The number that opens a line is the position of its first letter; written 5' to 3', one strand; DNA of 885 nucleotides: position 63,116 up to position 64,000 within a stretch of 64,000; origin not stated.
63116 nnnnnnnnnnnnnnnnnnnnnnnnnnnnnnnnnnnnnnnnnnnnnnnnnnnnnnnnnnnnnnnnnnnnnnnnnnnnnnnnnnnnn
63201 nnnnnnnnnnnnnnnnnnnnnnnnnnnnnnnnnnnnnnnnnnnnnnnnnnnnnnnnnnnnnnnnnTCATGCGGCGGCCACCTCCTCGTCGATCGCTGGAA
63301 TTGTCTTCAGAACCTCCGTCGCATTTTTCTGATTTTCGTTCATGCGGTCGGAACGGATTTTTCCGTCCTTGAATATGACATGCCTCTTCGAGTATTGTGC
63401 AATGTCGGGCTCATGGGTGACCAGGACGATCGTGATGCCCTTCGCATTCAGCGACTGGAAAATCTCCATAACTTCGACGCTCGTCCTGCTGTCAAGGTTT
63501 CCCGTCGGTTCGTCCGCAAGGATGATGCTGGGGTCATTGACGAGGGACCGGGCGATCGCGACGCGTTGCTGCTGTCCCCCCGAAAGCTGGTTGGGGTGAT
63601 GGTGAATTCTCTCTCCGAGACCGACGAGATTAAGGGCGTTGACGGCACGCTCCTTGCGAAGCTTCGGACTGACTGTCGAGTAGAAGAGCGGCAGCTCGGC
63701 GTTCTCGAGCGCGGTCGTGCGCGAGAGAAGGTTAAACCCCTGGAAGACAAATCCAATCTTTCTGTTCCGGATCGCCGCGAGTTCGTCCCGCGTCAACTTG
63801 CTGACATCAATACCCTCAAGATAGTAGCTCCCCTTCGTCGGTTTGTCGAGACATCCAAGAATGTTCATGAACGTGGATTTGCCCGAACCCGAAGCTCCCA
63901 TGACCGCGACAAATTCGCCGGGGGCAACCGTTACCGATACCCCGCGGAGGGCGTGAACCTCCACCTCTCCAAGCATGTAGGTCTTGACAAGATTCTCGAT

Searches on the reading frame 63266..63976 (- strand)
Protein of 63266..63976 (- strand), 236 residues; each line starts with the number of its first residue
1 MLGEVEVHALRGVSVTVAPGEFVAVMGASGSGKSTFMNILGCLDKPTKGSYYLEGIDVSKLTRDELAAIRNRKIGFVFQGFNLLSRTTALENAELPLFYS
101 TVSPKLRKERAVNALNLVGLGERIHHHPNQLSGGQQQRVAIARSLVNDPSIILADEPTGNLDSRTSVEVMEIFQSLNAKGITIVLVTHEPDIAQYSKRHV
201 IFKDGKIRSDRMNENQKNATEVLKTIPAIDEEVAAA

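Call 54: search_protein_families(library=pfam, proteins=[window:63266-63976:-], max_evalue=0.0001)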
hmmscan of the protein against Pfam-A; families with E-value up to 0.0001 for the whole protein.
window:63266-63976:- (236 aa): 2 families
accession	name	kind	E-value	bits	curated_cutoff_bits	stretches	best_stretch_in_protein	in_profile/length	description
PF00005.33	ABC_tran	-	1.1e-32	114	25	1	10-158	1-136/137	ABC transporter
PF13304.12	AAA_21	-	1.8e-06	28.7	27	0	131-190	238-300/304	AAA domain, putative AbiEii toxin, Type IV TA system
